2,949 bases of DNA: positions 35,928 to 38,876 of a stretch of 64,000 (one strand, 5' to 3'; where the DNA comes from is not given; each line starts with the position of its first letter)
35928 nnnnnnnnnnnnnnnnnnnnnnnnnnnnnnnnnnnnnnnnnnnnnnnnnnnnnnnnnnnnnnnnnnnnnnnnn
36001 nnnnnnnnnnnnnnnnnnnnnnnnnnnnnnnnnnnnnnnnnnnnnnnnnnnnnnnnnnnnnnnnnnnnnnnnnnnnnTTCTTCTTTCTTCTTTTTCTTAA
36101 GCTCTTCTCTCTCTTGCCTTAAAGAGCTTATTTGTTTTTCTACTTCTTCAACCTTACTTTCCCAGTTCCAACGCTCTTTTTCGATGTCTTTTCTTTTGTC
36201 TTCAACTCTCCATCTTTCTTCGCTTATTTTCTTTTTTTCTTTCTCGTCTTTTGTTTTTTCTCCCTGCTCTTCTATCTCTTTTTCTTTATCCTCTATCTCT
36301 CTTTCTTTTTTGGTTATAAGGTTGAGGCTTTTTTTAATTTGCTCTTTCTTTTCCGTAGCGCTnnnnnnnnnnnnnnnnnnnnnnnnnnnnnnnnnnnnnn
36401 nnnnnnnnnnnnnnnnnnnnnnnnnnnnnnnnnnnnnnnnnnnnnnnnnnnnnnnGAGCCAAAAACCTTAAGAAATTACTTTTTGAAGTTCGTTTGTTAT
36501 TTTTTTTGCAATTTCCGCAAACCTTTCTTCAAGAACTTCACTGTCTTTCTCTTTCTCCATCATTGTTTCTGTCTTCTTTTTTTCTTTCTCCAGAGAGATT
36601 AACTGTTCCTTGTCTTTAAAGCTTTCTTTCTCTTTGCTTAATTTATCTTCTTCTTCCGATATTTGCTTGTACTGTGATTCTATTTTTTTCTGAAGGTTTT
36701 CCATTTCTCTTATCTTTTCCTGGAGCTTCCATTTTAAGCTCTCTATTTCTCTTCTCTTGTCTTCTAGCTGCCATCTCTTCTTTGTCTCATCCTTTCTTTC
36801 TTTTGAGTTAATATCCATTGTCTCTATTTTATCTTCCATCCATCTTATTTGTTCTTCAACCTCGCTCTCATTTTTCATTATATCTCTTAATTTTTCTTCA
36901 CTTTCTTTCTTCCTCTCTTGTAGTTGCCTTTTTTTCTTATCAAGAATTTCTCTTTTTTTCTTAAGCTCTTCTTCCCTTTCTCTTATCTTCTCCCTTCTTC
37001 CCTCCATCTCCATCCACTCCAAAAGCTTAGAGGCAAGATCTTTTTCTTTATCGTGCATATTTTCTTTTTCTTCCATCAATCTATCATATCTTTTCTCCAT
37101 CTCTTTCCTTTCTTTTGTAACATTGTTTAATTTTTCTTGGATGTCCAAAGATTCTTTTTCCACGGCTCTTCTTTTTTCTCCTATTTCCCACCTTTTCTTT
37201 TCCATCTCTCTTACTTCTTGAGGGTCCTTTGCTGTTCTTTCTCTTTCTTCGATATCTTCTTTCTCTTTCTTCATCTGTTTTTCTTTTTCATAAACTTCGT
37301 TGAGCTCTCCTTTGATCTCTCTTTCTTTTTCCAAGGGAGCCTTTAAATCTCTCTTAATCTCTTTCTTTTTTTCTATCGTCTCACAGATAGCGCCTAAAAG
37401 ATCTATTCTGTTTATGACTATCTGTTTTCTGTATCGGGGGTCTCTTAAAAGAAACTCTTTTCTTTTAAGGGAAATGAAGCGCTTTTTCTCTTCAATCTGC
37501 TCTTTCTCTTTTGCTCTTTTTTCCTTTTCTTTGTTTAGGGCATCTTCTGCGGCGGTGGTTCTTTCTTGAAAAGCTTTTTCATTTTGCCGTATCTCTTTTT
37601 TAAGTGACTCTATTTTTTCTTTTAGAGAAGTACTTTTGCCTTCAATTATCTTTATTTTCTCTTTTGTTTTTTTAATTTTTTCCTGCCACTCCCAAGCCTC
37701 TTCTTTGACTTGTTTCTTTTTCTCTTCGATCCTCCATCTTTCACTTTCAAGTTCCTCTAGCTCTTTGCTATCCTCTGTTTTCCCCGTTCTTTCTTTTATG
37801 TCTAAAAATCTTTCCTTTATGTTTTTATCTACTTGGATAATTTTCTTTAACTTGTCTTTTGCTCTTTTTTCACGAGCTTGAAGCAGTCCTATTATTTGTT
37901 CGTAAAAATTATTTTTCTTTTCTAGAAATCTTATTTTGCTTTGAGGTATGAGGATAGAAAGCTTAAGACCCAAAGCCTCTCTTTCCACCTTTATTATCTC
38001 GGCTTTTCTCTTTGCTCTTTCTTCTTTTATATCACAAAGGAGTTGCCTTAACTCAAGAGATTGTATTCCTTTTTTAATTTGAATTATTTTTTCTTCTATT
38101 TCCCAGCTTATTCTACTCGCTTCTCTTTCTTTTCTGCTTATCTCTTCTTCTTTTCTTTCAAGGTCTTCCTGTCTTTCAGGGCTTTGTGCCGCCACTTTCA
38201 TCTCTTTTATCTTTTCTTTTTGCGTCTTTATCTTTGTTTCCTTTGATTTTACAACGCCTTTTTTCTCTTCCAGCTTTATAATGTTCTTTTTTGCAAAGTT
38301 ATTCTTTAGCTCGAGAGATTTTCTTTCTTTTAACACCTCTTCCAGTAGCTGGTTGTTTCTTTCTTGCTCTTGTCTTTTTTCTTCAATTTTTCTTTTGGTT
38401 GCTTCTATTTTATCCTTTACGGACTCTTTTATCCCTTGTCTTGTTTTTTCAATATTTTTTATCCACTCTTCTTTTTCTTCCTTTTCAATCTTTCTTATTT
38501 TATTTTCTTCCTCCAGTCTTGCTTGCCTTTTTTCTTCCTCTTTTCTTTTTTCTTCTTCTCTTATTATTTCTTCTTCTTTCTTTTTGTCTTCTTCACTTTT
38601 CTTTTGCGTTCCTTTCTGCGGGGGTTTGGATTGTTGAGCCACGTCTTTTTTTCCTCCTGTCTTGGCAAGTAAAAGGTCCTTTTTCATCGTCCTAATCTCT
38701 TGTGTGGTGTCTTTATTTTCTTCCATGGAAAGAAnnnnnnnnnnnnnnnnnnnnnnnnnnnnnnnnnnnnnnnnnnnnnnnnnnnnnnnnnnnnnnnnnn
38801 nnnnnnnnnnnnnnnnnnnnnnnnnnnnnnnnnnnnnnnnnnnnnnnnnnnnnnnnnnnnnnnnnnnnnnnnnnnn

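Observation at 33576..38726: Two adjacent giant E/K-rich coiled-coil paralogues with a recurring Trp-containing ~25-aa motif, downstream of pnp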

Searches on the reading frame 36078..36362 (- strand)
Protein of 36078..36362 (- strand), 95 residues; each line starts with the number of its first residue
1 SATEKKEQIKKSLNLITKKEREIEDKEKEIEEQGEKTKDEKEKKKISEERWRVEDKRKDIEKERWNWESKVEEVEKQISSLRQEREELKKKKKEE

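Call 25: search_protein_representatives(alignment_id=A1)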
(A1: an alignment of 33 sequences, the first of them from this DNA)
Query: 33 sequences, 95 profile positions. Proteins with E-value up to 0.001 (for the whole library): 479; up to 1e-10: 299; up to 1e-30: 19. The best 150 are listed.
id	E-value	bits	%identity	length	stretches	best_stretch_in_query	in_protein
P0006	1.1e-36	140.5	-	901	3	1-94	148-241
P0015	6.0e-36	138.1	-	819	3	1-95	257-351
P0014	4.6e-35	135.3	-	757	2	1-93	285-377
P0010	1.6e-34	133.5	-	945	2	2-94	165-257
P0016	2.7e-34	132.8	-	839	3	2-95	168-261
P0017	3.3e-34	132.6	-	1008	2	7-95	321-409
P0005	1.7e-33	130.2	-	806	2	2-94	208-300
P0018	1.8e-33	130.2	-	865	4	2-93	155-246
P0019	1.4e-32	127.4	-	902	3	3-95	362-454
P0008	1.8e-32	127.0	-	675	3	2-95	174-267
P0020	6.7e-32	125.2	-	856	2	2-94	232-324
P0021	1.7e-31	123.9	-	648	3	2-95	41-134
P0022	1.7e-31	123.8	-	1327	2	2-94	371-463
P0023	2.7e-31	123.2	-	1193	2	1-93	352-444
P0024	5.0e-31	122.4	-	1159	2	1-95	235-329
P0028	1.0e-30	121.4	-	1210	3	2-95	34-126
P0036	1.3e-29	117.9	-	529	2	3-94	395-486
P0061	1.1e-25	105.3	-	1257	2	1-92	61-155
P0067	1.6e-24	101.5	-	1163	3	2-94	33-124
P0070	4.3e-24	100.1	-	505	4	2-94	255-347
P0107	2.8e-19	84.7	-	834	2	3-95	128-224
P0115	4.3e-18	80.9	-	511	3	4-95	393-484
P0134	8.5e-17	76.7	-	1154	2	2-93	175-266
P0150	5.4e-16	74.2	-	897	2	3-94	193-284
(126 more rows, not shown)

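Call 70: find_encoding_contigs(protein=P0070, flank=6000, max_places=2)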
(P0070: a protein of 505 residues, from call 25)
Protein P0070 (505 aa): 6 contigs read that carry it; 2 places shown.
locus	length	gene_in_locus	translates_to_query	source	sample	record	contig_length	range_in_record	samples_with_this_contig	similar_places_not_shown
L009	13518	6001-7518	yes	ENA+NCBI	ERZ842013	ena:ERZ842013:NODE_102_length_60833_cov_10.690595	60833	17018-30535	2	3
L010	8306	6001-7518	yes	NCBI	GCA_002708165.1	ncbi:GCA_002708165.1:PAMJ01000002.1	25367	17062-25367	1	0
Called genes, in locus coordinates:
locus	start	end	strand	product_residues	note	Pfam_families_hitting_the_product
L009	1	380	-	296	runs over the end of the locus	PF02899:Phage_int_SAM_1, PF13495:Phage_int_SAM_4, PF00589:Phage_integrase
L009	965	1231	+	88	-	PF00312:Ribosomal_S15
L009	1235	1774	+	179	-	PF01936:NYN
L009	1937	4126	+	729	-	PF01138:RNase_PH, PF03725:RNase_PH_C (weak), PF01138:RNase_PH, PF00013:KH_1, PF00575:S1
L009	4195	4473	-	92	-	-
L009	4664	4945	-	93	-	-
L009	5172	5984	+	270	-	PF01978:TrmB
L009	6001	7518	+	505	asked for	-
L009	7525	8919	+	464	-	-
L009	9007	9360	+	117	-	-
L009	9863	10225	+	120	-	PF01258:zf-dskA_traR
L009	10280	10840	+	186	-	-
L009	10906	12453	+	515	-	PF13541:ChlI, PF00493:MCM (faint), PF01078:Mg_chelatase, PF07728:AAA_5 (faint), PF13335:Mg_chelatase_C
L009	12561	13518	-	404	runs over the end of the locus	-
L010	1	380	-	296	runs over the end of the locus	PF02899:Phage_int_SAM_1, PF13495:Phage_int_SAM_4, PF00589:Phage_integrase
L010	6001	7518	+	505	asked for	-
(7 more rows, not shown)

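Call 72: find_encoding_contigs(protein=P0036, flank=5000, max_places=1)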
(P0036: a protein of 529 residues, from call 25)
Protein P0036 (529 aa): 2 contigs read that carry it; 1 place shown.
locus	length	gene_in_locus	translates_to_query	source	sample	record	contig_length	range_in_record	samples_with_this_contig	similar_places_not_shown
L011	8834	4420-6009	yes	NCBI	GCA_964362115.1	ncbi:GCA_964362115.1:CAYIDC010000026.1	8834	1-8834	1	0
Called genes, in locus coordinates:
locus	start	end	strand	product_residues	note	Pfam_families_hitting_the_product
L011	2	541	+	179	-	?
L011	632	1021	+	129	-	-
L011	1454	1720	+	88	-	PF00312:Ribosomal_S15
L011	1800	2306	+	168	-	PF01936:NYN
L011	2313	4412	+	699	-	PF01138:RNase_PH, PF03725:RNase_PH_C, PF03726:PNPase, PF01138:RNase_PH, PF00013:KH_1, PF00575:S1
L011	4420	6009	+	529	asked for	-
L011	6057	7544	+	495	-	-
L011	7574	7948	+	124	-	PF01258:zf-dskA_traR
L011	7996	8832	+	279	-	?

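Call 73: find_encoding_contigs(protein=P0115, flank=5000, max_places=1)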
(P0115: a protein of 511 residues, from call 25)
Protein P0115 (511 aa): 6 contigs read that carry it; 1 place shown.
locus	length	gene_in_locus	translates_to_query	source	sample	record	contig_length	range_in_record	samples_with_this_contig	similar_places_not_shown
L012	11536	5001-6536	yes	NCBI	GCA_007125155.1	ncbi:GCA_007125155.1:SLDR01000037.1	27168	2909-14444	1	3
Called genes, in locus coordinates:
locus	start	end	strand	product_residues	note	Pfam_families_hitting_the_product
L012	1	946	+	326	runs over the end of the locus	PF07884:VKOR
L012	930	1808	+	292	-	PF03631:Virul_fac_BrkB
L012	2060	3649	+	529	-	PF00512:HisKA, PF02518:HATPase_c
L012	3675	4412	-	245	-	PF00702:Hydrolase, PF12710:HAD, PF13419:HAD_2 (faint)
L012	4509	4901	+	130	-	PF06262:Zincin_1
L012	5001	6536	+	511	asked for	-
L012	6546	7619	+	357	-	PF21088:MS_channel_1st, PF00924:MS_channel_2nd, PF21082:MS_channel_3rd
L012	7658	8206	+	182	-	PF01300:Sua5_yciO_yrdC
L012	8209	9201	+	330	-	PF00571:CBS, PF01769:MgtE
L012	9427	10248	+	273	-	PF10646:Germane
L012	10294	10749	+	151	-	PF07883:Cupin_2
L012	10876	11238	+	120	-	-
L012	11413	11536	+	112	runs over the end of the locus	-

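Call 76: search_solved_structures(query=A1, max_evalue=0.1)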
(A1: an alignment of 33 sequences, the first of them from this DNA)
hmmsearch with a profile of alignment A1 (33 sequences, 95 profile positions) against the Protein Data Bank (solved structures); distinct sequences matched with E-value up to 0.1: 12.
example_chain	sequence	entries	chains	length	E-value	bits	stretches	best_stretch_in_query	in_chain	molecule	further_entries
2wpr_A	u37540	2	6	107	0.0005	22.9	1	52-93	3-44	TRIMERIC AUTOTRANSPORTER ADHESIN FRAGMENT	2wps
5app_A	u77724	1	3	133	0.0024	20.8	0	52-88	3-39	General control protein GCN4,GENERAL CONTROL PROTEIN GCN4, OUTER MEMBRANE PROTEIN 100,Gene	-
2xzr_A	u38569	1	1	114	0.0056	19.6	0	11-82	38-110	IMMUNOGLOBULIN-BINDING PROTEIN EIBD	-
2yo3_A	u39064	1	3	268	0.01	18.8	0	52-87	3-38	GENERAL CONTROL PROTEIN GCN4, PUTATIVE INNER MEMBRANE PROTEIN, GENERAL CONTROL PROTEIN GCN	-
3wpr_A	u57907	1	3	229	0.014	18.3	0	52-85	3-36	Trimeric autotransporter adhesin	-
3zmf_A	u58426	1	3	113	0.029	17.3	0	52-88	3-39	GENERAL CONTROL PROTEIN GCN4, PUTATIVE INNER MEMBRANE PROTEIN, GENERAL CONTROL PROTEIN GCN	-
7zol_A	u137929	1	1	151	0.032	17.2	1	20-94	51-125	TPR-CHAT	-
2wpq_A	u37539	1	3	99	0.036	17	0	12-77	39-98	TRIMERIC AUTOTRANSPORTER ADHESIN FRAGMENT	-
2yo2_A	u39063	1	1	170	0.063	16.2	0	52-80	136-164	GENERAL CONTROL PROTEIN GCN4, PUTATIVE INNER MEMBRANE PROTEIN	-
2yny_A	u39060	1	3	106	0.07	16.1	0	52-83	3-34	GENERAL CONTROL PROTEIN GCN4, PUTATIVE INNER MEMBRANE PROTEIN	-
3wp8_A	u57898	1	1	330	0.078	15.9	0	52-88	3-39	Trimeric autotransporter adhesin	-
8i7o_C2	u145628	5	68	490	0.1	15.6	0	7-92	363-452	Tektin-3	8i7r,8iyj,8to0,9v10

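Call 77: search_protein_families(library=pfam, proteins=[P0028, P0067, P0134, P0061, P0150, P0107, P0015], max_evalue=0.001)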
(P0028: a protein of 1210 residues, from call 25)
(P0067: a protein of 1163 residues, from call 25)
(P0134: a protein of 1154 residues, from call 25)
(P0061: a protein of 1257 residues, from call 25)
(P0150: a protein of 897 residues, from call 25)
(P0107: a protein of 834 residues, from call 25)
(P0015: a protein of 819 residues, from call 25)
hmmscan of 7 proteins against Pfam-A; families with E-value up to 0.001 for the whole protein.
P0028 (1210 aa): 3 families
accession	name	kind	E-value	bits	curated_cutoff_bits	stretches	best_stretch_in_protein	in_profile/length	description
PF11104.14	PilM_2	-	8.2e-31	107.6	27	1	816-1148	2-339/340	Type IV pilus assembly protein PilM;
PF14450.12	FtsA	-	4.2e-08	34.1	31.8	1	994-1121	2-113/127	Cell division protein FtsA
PF06723.19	MreB_Mbl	-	1.8e-07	30.7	27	0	1053-1118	238-304/327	MreB/Mbl protein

P0067 (1163 aa): 3 families
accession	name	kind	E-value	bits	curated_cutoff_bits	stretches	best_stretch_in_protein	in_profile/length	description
PF11104.14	PilM_2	-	5e-31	108.3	27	1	811-1143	2-339/340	Type IV pilus assembly protein PilM;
PF14450.12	FtsA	-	1.1e-06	29.5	31.8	1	986-1116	2-113/127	Cell division protein FtsA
PF06723.19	MreB_Mbl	-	0.00054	19.3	27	0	1053-1114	246-305/327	MreB/Mbl protein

P0134 (1154 aa): 2 families
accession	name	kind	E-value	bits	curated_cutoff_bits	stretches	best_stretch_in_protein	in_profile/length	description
PF11104.14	PilM_2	-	1.3e-30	107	27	1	793-1131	1-338/340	Type IV pilus assembly protein PilM;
PF14450.12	FtsA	-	1.3e-05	26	31.8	1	979-1104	2-112/127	Cell division protein FtsA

P0061 (1257 aa): 4 families
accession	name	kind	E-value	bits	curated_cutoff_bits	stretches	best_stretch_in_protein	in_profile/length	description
PF11104.14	PilM_2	-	1.5e-34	119.9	27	1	754-1089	1-339/340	Type IV pilus assembly protein PilM;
PF14450.12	FtsA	-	1.7e-11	45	31.8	1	940-1062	2-113/127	Cell division protein FtsA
PF08239.17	SH3_3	-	5.6e-06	26.9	27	1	1185-1234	2-52/54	Bacterial SH3 domain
PF06723.19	MreB_Mbl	-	9.7e-05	21.8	27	0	929-977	139-186/327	MreB/Mbl protein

P0150 (897 aa): 0 families

P0107 (834 aa): 1 family
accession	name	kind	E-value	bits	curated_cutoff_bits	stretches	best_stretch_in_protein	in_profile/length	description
PF00933.27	Glyco_hydro_3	-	1.5e-44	153.2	27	1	510-815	5-315/316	Glycosyl hydrolase family 3 N terminal domain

P0015 (819 aa): 1 family
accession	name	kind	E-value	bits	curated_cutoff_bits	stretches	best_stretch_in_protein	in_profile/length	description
PF00933.27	Glyco_hydro_3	-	9.5e-39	134.1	27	1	502-813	2-315/316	Glycosyl hydrolase family 3 N terminal domain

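Call 87: search_protein_families(library=ncbifam, proteins=[P0070, P0036, P0028], max_evalue=0.001)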
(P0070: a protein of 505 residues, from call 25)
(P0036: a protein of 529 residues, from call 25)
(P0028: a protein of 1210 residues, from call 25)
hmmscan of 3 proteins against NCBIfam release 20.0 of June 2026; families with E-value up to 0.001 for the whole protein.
P0070 (505 aa): 0 families

P0036 (529 aa): 0 families

P0028 (1210 aa): 5 families
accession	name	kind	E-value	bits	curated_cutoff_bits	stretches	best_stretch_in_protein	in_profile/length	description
NF045709.1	Amuc_1101_fam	equivalog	8.7e-28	97.5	650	1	903-1195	93-391/608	Amuc_1101 family PilM-like pilus complex protein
TIGR01175.1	pilM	subfamily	4.7e-26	91.6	133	1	813-1148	5-347/348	type IV pilus assembly protein PilM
NF011660.0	PRK15080.1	equivalog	2e-07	30.5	182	1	993-1111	144-252/277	ethanolamine utilization protein EutJ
NF010539.0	PRK13927.1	subfamily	2.9e-06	26.4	293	0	1053-1120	245-314/339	rod shape-determining protein MreB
TIGR02529.1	EutJ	subfamily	1.5e-05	24.6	152.1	1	993-1111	111-219/239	ethanolamine utilization protein EutJ family protein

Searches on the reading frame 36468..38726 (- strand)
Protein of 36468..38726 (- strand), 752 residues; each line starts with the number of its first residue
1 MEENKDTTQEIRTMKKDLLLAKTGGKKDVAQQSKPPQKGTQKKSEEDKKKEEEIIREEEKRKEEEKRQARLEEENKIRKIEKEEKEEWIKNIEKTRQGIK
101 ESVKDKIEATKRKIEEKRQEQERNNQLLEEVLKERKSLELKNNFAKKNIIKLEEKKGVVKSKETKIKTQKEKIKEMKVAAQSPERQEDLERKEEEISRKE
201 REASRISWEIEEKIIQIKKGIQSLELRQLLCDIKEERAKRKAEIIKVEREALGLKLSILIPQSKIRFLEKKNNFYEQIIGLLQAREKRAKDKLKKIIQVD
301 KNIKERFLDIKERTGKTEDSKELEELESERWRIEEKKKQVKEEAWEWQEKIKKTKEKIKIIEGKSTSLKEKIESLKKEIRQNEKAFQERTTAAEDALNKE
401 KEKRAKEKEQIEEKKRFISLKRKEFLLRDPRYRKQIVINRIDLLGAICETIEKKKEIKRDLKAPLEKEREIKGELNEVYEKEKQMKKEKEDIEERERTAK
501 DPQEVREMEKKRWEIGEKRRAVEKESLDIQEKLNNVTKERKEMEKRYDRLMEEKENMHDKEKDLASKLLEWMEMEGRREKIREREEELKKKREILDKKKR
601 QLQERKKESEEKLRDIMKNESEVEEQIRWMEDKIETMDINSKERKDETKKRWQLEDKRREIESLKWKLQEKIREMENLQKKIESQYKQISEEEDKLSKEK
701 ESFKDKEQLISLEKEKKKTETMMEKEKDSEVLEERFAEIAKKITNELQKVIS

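Call 4: search_protein_families(library=pfam, proteins=[window:36468-38726:-], max_evalue=0.01)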
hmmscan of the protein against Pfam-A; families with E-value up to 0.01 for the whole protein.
window:36468-38726:- (752 aa): 0 families

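Call 5: search_protein_families(library=ncbifam, proteins=[window:36468-38726:-], max_evalue=0.01)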
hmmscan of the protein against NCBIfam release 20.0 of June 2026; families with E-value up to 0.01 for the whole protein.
window:36468-38726:- (752 aa): 0 families

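Call 60: list_cluster_members(proteins=[P0160, P0161, P0167, P0163, P0001, P0006, P0014, L005:14379-17279:+, L005:12111-14354:+, window:36468-38726:-])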
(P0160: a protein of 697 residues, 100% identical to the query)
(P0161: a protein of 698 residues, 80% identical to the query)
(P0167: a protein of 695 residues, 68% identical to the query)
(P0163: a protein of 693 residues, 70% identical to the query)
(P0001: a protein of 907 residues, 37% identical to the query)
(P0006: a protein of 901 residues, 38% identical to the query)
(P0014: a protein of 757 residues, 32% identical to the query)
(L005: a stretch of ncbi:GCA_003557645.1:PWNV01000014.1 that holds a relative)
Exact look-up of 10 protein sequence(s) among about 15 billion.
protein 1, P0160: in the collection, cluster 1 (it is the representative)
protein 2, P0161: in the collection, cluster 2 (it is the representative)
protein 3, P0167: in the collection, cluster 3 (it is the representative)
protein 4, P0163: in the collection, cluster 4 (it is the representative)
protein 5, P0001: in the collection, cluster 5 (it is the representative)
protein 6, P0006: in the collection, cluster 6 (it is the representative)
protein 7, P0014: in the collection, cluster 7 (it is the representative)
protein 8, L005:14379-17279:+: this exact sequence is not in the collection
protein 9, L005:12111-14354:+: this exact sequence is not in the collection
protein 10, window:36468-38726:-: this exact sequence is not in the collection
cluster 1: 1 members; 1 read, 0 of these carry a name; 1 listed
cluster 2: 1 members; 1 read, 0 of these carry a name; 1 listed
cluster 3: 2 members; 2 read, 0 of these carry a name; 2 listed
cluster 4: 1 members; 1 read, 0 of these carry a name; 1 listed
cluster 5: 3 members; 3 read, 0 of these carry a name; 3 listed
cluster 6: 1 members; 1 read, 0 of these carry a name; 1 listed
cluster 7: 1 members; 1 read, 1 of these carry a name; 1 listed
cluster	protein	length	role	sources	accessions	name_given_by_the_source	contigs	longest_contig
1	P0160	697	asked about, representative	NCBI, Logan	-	-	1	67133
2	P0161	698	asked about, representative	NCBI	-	-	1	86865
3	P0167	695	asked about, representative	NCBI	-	-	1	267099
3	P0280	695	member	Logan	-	-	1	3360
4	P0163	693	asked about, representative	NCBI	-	-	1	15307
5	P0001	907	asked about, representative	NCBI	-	-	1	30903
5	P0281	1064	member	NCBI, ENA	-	-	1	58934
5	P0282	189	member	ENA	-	-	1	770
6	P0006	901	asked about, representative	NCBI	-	-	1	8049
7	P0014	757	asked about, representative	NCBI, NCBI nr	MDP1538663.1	MAG: hypothetical protein Q8M00_01385 [bacterium] | hypothetical protein [bacterium]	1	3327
